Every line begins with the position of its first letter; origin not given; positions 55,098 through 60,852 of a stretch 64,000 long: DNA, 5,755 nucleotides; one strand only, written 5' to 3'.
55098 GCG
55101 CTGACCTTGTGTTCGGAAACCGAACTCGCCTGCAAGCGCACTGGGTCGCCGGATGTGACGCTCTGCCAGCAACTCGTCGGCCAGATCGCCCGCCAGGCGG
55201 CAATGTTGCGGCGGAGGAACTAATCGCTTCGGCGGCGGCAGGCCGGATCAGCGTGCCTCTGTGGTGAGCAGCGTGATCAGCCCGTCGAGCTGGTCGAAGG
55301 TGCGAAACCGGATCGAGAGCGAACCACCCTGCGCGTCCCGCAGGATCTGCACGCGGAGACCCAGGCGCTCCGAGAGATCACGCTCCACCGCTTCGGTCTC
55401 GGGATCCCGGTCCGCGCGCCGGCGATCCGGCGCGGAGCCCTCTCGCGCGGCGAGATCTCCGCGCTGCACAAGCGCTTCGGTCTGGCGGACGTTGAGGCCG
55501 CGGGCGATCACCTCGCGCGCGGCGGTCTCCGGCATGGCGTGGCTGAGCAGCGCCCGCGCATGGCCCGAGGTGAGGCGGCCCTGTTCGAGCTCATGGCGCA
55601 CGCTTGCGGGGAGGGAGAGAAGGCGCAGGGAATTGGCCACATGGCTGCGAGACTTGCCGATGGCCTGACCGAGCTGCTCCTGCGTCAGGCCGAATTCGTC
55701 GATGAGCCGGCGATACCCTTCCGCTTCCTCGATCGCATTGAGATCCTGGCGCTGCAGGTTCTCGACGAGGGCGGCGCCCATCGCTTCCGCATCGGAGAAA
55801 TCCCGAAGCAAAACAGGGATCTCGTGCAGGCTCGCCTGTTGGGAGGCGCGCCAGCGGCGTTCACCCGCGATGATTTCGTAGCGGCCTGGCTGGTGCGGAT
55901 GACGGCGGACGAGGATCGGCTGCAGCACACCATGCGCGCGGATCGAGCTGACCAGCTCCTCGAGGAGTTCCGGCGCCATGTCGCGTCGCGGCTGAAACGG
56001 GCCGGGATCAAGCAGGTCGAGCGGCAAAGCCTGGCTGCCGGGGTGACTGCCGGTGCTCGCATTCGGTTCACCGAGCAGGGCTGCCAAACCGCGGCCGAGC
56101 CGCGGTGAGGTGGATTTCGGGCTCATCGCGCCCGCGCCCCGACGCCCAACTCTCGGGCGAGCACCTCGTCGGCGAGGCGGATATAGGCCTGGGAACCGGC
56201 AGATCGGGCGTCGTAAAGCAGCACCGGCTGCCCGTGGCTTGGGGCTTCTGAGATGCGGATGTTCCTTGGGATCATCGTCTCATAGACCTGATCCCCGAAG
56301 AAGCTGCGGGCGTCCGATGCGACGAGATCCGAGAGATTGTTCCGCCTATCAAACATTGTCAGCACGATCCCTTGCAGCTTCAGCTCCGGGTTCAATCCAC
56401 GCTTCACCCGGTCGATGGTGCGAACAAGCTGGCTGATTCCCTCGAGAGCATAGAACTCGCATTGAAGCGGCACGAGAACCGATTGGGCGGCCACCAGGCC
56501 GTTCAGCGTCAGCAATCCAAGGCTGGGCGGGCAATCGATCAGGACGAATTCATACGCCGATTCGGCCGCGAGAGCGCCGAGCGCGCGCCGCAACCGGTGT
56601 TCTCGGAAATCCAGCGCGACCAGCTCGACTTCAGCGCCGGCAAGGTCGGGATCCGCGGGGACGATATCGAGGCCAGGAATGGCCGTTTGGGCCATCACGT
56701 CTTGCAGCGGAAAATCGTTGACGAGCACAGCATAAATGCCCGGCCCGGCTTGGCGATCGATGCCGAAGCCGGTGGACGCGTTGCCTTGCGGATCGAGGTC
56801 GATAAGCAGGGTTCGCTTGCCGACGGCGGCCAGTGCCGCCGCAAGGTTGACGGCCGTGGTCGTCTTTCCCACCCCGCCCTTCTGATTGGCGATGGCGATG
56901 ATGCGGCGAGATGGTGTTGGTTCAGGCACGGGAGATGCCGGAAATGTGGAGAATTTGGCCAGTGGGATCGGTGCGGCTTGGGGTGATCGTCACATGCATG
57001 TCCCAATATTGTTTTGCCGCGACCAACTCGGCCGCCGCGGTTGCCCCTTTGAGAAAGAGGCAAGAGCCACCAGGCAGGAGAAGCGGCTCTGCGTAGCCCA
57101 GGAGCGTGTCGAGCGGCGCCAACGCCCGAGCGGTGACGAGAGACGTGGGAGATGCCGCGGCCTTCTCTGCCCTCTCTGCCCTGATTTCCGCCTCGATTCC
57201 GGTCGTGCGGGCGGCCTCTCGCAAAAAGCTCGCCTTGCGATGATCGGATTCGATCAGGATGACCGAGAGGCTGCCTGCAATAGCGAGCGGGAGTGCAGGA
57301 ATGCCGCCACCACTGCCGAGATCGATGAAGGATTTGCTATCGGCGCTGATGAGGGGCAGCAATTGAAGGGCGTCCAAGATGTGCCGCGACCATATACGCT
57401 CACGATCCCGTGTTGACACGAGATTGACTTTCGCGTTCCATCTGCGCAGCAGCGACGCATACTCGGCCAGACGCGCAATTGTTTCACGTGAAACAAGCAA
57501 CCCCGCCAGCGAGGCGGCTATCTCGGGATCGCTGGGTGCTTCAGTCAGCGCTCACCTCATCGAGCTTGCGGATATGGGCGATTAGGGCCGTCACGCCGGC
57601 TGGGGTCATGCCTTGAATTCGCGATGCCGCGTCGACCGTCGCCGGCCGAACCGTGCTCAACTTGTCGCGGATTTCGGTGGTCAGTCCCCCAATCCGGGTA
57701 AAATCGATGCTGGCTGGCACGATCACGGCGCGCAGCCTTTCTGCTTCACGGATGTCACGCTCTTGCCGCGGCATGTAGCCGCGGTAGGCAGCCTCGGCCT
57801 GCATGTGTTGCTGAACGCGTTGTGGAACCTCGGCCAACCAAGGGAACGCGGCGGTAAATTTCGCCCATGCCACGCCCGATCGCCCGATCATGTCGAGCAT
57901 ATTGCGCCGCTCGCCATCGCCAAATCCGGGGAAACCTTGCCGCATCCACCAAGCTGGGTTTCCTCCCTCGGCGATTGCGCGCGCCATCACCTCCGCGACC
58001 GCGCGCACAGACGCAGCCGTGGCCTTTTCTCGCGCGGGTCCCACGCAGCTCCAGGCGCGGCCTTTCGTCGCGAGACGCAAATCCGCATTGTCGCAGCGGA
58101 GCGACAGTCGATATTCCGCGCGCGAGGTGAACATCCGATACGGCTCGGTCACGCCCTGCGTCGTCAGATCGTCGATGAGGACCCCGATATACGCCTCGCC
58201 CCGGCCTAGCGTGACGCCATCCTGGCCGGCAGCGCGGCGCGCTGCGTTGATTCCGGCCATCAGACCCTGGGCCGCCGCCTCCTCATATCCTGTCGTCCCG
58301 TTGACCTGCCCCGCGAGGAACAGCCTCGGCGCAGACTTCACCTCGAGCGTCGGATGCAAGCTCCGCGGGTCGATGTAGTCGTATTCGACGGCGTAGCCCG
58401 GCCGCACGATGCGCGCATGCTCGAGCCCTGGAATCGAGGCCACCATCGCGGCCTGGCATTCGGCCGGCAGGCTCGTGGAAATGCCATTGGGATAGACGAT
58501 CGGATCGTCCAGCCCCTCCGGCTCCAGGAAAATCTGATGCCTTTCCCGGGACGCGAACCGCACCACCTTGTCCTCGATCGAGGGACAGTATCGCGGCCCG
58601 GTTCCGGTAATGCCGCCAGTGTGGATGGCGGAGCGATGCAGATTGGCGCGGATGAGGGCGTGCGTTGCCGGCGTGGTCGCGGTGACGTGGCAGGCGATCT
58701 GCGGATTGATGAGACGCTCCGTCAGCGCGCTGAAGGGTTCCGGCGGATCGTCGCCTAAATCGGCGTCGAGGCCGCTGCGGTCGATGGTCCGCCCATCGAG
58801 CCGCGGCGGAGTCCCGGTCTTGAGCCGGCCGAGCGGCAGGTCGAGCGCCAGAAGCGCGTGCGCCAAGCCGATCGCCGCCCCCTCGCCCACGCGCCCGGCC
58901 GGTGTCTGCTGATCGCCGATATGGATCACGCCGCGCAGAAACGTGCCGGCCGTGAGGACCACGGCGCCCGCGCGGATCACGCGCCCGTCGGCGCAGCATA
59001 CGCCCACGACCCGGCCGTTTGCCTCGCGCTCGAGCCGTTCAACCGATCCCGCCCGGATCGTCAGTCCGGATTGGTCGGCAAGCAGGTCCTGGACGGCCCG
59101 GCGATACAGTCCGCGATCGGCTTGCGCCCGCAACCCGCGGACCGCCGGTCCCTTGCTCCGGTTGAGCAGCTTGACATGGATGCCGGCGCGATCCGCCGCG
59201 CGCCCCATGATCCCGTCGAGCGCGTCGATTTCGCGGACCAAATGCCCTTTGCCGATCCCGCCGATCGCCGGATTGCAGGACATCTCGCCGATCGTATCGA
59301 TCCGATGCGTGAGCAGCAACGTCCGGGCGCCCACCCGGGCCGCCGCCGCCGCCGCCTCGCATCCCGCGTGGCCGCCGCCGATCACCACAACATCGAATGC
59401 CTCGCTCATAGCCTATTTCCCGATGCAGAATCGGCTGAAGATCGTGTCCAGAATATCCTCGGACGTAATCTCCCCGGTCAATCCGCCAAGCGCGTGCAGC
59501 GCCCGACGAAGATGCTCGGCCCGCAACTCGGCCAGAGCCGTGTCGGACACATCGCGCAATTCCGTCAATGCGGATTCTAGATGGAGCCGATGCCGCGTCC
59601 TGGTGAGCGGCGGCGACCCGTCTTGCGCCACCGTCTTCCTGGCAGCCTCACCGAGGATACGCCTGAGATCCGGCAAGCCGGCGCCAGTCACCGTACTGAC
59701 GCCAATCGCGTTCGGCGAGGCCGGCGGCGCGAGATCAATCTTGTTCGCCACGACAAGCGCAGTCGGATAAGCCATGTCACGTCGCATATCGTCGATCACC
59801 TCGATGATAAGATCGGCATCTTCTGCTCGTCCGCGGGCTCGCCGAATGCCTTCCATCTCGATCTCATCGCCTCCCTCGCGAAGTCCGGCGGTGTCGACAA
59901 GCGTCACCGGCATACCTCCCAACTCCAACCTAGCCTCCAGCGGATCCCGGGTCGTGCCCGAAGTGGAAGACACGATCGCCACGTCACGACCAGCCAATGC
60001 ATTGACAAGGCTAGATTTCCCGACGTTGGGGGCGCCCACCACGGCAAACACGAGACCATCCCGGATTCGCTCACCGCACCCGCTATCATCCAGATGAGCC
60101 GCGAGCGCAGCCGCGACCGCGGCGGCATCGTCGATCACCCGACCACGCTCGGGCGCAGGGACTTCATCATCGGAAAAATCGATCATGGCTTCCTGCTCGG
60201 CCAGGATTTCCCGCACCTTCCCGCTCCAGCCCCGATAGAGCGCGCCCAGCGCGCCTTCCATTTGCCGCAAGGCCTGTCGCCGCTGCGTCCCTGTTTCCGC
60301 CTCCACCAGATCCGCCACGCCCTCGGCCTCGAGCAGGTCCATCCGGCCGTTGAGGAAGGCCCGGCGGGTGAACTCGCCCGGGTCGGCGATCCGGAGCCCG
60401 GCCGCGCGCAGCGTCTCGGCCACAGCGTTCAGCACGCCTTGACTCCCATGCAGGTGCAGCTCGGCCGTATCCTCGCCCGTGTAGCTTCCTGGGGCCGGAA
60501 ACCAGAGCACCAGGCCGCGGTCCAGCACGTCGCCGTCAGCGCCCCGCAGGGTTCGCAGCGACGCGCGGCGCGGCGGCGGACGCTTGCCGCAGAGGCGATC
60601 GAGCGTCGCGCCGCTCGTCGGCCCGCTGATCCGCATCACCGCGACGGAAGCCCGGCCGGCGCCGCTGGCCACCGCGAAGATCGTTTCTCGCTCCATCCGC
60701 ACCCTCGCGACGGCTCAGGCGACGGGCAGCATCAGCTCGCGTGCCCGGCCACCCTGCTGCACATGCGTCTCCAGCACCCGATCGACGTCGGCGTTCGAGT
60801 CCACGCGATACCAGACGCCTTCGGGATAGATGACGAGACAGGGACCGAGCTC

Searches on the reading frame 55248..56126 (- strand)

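Call 67: search_protein_families(library=pfam, proteins=[window:55248-56126:-], max_evalue=0.00001)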
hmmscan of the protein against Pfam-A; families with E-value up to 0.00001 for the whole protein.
window:55248-56126:- (292 aa): 3 families
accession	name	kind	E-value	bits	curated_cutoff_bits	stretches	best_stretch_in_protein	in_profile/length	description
PF17762.8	HTH_ParB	-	2e-34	118.3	22.6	1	127-222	1-99/102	ParB HTH domain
PF02195.25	ParB_N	-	9.9e-34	115.7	26.3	1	33-125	5-95/95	ParB N-terminal domain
PF23552.2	ParB_C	-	3e-14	52.6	23.8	1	240-287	1-49/50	ParB dimerisation domain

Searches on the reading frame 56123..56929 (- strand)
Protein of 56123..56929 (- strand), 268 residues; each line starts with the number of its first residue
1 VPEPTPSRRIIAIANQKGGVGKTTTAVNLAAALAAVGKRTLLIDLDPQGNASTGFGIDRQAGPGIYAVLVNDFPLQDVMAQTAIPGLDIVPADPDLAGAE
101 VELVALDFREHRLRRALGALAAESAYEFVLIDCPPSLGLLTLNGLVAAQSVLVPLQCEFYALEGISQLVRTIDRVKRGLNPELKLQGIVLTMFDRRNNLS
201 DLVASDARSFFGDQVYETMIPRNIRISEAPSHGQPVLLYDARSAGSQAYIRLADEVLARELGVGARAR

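Call 67: search_protein_families(library=pfam, proteins=[window:56123-56929:-], max_evalue=0.00001)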
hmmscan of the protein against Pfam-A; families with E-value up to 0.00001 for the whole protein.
window:56123-56929:- (268 aa): 7 families
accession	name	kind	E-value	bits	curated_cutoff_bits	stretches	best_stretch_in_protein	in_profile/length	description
PF13614.12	AAA_31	-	1.2e-60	204.9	27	1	9-184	2-176/177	AAA domain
PF01656.29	CbiA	-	1.2e-31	109.7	25.4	1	11-236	1-125/125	CobQ/CobB/MinD/ParA nucleotide binding domain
PF06564.18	CBP_BcsQ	-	4.6e-13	49.7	21.3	1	10-153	3-143/234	Cellulose biosynthesis protein BcsQ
PF00142.24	Fer4_NifH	-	4.2e-11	43.3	25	1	11-61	3-51/271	4Fe-4S iron sulfur cluster binding proteins, NifH/frxC family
PF09140.17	MipZ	-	5.1e-11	42.8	20.7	1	10-55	2-47/262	ATPase MipZ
PF10609.15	ParA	-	6.6e-11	42.5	27.1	1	8-51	3-46/246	NUBPL iron-transfer P-loop NTPase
PF02374.21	ArsA_ATPase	-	8.5e-08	32.2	24.3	1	16-59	8-51/305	Anion-transporting ATPase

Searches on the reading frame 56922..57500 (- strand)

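Call 67: search_protein_families(library=pfam, proteins=[window:56922-57500:-], max_evalue=0.00001)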
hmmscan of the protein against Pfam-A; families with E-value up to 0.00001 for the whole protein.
window:56922-57500:- (192 aa): 1 family
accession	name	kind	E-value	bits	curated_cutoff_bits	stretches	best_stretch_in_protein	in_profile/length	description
PF02527.21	GidB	-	1e-43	149.3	27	1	9-170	3-167/184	rRNA small subunit methyltransferase G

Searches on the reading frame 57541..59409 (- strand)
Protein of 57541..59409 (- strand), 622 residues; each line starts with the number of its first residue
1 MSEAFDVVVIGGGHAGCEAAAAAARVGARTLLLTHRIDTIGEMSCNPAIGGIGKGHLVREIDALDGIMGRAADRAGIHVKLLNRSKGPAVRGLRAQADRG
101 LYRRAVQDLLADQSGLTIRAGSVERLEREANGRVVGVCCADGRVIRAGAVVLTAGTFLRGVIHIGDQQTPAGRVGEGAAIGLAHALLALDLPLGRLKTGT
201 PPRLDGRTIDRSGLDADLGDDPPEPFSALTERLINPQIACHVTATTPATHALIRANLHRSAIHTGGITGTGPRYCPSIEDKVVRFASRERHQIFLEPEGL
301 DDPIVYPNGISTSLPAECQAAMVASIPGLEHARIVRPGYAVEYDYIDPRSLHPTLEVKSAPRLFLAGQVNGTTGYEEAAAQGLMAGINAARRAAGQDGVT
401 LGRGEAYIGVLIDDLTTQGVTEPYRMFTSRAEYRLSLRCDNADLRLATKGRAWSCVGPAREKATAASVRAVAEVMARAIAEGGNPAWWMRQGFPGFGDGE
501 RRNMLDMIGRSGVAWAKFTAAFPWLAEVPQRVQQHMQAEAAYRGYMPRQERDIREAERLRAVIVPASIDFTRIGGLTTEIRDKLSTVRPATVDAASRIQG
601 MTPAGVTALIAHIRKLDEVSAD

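Call 67: search_protein_families(library=pfam, proteins=[window:57541-59409:-], max_evalue=0.00001)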
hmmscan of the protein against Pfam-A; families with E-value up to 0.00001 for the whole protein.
window:57541-59409:- (622 aa): 3 families
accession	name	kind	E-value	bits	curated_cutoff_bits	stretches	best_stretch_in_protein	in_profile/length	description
PF01134.28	GIDA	-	4e-161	536.9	22.1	1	6-396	1-390/391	Glucose inhibited division protein A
PF13932.14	SAM_GIDA_C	-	7.6e-17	61.3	27.1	1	556-609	3-56/57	tRNA modifying enzyme MnmG/GidA C-terminal helical bundle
PF12831.13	FAD_oxidored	-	1.2e-06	28.5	27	1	6-140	1-127/416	FAD dependent oxidoreductase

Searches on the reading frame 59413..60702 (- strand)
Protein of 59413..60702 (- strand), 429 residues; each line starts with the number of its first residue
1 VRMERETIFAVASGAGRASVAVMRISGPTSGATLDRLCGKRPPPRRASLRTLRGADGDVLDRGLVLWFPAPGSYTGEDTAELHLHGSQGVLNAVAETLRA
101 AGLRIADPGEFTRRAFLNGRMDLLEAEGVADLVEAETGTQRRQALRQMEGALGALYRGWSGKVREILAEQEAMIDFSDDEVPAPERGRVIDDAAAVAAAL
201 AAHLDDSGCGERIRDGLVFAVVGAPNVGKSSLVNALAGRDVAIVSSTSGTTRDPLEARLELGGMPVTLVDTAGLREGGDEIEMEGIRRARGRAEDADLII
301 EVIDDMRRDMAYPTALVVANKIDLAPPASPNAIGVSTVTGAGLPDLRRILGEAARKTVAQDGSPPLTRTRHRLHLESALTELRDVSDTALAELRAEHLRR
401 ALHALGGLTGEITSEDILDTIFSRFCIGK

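Call 67: search_protein_families(library=pfam, proteins=[window:59413-60702:-], max_evalue=0.00001)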
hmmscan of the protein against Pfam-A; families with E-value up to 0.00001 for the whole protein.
window:59413-60702:- (429 aa): 5 families
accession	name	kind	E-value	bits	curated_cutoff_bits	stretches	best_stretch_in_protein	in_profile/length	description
PF12631.12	MnmE_helical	-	6e-43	147.9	40.1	1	123-426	1-211/211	MnmE helical domain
PF10396.14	TrmE_N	-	1.2e-36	125.9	29.8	1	7-120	1-117/117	GTP-binding protein TrmE N-terminus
PF01926.29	MMR_HSR1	-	4.1e-23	82.1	21.9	1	219-306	2-85/113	50S ribosome-binding GTPase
PF02421.24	FeoB_N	-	9.9e-09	35.3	27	1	219-306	3-89/156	Ferrous iron transport protein B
PF00350.29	Dynamin_N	-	1.7e-06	28.6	27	0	220-258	2-39/168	Dynamin family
